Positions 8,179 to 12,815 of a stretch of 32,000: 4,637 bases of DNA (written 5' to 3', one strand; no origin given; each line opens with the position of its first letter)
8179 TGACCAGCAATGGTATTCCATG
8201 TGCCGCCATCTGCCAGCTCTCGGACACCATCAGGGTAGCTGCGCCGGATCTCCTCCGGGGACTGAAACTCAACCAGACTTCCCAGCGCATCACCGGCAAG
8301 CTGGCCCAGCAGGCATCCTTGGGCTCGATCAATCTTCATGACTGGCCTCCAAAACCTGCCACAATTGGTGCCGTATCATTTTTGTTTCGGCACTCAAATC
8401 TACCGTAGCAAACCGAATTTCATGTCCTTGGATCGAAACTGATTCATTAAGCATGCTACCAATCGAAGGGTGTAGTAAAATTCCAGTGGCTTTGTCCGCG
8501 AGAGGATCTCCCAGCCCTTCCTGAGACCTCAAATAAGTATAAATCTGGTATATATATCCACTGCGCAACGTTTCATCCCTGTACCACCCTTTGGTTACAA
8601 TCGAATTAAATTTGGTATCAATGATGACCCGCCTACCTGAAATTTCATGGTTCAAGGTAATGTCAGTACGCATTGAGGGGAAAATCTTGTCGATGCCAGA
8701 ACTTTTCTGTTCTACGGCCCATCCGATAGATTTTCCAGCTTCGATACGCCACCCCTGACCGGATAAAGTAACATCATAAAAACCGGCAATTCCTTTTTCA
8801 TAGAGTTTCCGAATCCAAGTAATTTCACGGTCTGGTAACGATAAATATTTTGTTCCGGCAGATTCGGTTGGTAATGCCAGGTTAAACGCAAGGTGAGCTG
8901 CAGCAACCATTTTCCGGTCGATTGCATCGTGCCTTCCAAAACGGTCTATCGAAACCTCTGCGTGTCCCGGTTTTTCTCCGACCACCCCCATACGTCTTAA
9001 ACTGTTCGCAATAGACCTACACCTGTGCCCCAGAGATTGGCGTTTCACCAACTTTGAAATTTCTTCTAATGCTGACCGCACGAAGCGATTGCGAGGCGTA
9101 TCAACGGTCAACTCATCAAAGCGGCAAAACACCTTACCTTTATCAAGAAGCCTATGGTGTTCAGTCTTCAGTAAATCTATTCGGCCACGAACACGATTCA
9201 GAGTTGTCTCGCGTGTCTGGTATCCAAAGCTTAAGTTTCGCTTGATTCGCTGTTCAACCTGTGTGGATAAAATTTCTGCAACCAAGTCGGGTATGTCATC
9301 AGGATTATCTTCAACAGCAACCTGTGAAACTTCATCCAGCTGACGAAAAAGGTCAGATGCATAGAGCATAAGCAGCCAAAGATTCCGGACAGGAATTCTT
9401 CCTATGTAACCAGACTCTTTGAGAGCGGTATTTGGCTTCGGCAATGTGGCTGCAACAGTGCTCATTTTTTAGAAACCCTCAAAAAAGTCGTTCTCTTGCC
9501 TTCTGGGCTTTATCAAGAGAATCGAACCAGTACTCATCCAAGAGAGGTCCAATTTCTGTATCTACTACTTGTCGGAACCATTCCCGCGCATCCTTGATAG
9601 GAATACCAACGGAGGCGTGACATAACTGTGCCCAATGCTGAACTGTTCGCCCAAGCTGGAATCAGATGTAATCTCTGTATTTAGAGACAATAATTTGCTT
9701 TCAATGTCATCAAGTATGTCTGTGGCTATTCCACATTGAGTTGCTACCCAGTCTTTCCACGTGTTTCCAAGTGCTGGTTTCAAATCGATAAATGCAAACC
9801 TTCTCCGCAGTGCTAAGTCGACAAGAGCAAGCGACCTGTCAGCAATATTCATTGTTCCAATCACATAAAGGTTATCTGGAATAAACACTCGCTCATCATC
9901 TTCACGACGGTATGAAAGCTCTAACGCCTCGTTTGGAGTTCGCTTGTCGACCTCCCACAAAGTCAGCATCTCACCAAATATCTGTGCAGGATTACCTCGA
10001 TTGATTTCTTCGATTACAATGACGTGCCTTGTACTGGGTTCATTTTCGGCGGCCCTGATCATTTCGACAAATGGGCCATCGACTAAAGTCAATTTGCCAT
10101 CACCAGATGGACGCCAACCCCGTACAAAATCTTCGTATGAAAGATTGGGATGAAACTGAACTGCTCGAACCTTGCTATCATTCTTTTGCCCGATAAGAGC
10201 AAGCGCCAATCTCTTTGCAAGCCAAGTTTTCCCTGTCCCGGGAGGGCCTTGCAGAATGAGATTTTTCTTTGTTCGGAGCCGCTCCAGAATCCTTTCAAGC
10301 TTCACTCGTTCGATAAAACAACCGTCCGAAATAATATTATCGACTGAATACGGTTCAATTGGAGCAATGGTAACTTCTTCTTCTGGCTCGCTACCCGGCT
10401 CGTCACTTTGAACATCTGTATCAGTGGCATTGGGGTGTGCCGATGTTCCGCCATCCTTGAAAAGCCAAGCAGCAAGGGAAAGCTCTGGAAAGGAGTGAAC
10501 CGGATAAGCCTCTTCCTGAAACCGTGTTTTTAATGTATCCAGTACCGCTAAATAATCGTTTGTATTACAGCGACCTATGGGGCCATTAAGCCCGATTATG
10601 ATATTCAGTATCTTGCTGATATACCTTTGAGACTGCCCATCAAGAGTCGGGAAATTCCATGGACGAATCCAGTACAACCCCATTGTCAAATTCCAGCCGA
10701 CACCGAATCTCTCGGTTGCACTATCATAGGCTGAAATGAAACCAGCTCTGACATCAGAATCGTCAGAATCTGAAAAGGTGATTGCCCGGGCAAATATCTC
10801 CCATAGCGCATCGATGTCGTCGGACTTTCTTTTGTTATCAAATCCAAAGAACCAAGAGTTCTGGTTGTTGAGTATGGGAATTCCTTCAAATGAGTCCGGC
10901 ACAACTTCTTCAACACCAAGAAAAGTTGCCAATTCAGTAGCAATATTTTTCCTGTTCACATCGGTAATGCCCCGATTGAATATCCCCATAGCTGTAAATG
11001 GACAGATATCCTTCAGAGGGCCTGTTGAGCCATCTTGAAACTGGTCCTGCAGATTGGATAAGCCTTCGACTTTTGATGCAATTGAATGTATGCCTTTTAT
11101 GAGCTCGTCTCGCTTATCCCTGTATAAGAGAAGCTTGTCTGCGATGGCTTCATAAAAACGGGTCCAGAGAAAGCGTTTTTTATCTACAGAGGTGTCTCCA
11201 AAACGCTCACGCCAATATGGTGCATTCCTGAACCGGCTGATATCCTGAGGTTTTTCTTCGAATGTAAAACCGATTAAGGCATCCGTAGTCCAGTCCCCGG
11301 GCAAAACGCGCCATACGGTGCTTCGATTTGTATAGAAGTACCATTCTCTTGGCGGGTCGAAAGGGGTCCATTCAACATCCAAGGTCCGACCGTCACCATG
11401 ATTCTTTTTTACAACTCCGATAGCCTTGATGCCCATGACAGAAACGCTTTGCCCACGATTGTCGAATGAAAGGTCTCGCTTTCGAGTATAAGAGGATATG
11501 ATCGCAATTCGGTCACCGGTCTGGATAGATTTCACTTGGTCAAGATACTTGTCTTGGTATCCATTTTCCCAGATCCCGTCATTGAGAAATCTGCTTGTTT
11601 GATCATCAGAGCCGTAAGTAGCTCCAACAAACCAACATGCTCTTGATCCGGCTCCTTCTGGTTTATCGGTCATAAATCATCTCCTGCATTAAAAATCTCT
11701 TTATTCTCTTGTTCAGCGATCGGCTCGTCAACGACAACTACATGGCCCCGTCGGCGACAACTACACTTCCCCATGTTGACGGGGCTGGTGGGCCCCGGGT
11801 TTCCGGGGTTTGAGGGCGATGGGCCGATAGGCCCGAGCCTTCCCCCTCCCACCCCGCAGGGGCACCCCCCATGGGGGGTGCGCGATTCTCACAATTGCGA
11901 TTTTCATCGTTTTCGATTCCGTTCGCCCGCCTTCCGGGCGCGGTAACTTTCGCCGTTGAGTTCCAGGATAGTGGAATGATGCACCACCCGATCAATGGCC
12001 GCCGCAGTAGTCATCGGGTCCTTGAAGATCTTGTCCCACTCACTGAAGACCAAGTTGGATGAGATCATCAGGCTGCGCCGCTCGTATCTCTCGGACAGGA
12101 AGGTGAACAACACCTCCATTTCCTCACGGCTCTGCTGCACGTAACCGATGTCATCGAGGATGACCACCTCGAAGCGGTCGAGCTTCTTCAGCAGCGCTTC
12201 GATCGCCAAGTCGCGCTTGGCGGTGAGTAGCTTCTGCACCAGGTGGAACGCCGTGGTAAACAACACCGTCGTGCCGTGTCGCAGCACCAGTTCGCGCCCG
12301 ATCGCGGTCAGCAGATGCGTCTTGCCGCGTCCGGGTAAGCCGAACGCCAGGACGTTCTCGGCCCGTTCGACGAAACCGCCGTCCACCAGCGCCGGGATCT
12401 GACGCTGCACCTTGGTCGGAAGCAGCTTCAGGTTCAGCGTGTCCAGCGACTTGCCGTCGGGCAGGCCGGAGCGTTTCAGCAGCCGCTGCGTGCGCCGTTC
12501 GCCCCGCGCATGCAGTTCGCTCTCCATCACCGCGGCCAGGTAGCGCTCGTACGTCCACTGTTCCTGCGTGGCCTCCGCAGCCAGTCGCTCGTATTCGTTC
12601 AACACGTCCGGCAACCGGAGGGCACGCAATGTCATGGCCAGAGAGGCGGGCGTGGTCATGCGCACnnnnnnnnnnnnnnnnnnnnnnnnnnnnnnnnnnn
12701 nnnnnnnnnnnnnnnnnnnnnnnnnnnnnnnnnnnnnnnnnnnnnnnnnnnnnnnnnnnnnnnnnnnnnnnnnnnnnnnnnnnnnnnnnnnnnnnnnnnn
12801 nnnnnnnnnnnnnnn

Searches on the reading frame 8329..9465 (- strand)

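Call 12: search_protein_families(library=pfam, proteins=[window:8329-9465:-], max_evalue=0.01)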
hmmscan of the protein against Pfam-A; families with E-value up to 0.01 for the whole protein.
window:8329-9465:- (378 aa): 2 families
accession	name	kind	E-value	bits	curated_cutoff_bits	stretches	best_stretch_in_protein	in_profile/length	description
PF10117.15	McrBC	-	2.5e-22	79.7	23.9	1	19-314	30-307/318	McrBC 5-methylcytosine restriction system component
PF09823.15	DUF2357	-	0.0075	16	23.3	0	110-142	150-182/251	Domain of unknown function (DUF2357)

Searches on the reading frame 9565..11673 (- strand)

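Call 12: search_protein_families(library=pfam, proteins=[window:9565-11673:-], max_evalue=0.01)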
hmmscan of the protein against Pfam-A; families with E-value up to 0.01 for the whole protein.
window:9565-11673:- (702 aa): 11 families
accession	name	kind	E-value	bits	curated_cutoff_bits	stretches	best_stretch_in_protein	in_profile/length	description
PF07728.20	AAA_5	-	9.3e-27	94.2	22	1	471-626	1-139/139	AAA domain (dynein-related subfamily)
PF20720.3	nSTAND3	-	6.4e-07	29.6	27.2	1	453-521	1-62/155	Novel STAND NTPase 3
PF01695.23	IstB_IS21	-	2.8e-05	24.2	24.1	1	463-494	86-117/238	IstB-like ATP binding protein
PF13401.12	AAA_22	-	3.1e-05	24.7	27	1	468-575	4-110/130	AAA domain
PF00004.35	AAA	-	4.7e-05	24.3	21.2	1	472-627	1-124/131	ATPase family associated with various cellular activities (AAA)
PF01078.27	Mg_chelatase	-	0.00087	19.2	20.3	1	470-498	23-51/207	Magnesium chelatase, subunit ChlI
PF02562.22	PhoH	-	0.0019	18.1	27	1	460-500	10-50/205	PhoH-like protein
PF05729.18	NACHT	-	0.0032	17.8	26.7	1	472-507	3-39/167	NACHT domain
PF13191.12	AAA_16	-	0.0043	18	32.6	1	458-496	11-51/167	AAA ATPase domain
PF25199.1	nSTAND_NTPase5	-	0.0087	16.3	34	0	448-506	14-77/145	Novel STAND NTPase 5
PF00270.35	DEAD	-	0.0097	16.1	26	0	462-509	7-53/167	DEAD/DEAH box helicase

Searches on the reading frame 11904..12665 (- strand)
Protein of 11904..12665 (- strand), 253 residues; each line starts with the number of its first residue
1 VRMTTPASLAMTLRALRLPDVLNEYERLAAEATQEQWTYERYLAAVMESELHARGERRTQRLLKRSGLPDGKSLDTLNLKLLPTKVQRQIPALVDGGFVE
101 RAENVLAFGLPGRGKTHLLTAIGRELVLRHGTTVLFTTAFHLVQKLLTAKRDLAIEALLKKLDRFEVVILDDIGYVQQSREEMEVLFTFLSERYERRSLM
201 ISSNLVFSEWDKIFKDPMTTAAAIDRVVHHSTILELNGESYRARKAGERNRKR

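Call 12: search_protein_families(library=pfam, proteins=[window:11904-12665:-], max_evalue=0.01)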
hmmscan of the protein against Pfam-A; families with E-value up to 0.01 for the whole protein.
window:11904-12665:- (253 aa): 5 families
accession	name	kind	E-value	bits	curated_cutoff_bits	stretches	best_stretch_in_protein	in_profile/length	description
PF01695.23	IstB_IS21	-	1.2e-60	205.5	24.1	1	12-245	2-234/238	IstB-like ATP binding protein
PF00308.24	Bac_DnaA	-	1.7e-10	41.8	23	1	104-203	36-137/162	Bacterial DnaA ATPAse domain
PF00004.35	AAA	-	5.1e-05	24.2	21.2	1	105-191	1-93/131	ATPase family associated with various cellular activities (AAA)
PF05496.18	RuvB_N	-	0.00035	20.8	27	1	101-183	32-103/159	Holliday junction DNA helicase RuvB P-loop domain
PF13191.12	AAA_16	-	0.0064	17.4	32.6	0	94-161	16-97/167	AAA ATPase domain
